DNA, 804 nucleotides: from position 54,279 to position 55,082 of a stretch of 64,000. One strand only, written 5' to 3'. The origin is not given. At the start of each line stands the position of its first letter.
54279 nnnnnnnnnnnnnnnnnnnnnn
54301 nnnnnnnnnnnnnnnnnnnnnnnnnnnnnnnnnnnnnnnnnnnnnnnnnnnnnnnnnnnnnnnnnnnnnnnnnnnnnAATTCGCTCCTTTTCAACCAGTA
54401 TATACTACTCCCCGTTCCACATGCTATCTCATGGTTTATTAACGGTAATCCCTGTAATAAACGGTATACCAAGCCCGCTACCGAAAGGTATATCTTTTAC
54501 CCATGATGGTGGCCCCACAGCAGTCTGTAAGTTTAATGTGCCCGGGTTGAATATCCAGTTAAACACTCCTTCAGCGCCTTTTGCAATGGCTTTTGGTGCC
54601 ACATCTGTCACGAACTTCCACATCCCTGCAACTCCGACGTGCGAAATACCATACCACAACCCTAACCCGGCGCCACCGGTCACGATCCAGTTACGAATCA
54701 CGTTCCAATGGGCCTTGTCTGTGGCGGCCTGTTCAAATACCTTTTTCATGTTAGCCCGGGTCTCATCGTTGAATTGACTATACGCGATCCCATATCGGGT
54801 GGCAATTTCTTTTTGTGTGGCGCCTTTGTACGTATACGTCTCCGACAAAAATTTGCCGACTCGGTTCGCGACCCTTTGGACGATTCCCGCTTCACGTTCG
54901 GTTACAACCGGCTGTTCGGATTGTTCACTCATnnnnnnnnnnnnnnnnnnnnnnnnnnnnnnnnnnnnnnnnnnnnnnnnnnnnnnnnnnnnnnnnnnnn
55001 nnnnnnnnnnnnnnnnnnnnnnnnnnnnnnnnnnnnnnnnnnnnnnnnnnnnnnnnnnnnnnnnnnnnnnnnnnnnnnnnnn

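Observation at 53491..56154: Tandem cassette array of a conserved ~105-aa protein paired with variable glycine-zipper partners.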

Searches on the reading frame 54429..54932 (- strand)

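Call 5: search_protein_families(library=pfam, proteins=[window:54429-54932:-], max_evalue=1)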
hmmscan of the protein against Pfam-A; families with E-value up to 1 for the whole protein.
window:54429-54932:- (167 aa): 2 families
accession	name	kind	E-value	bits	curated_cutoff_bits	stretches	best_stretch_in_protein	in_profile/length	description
PF04545.22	Sigma70_r4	-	0.03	14.3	24.1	1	29-49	13-32/50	Sigma-70, region 4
PF13384.12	HTH_23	-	0.16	12.3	24.6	1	36-55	16-35/50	Homeodomain-like domain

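Call 18: search_protein_families(library=ncbifam, proteins=[window:54429-54932:-], max_evalue=0.1)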
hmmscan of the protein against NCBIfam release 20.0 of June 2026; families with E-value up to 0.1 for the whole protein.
window:54429-54932:- (167 aa): 0 families

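Call 56: search_protein_families(library=padloc, proteins=[window:54429-54932:-], max_evalue=0.1)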
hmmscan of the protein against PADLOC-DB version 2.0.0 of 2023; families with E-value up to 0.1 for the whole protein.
window:54429-54932:- (167 aa): 0 families

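Call 57: search_protein_families(library=phrogs, proteins=[window:54429-54932:-], max_evalue=0.1)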
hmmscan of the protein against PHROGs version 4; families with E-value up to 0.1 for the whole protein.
window:54429-54932:- (167 aa): 1 family
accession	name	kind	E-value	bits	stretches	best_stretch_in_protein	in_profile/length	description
phrog_7241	-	transcription regulation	0.034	15.2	1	34-70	71-110/122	transcriptional regulator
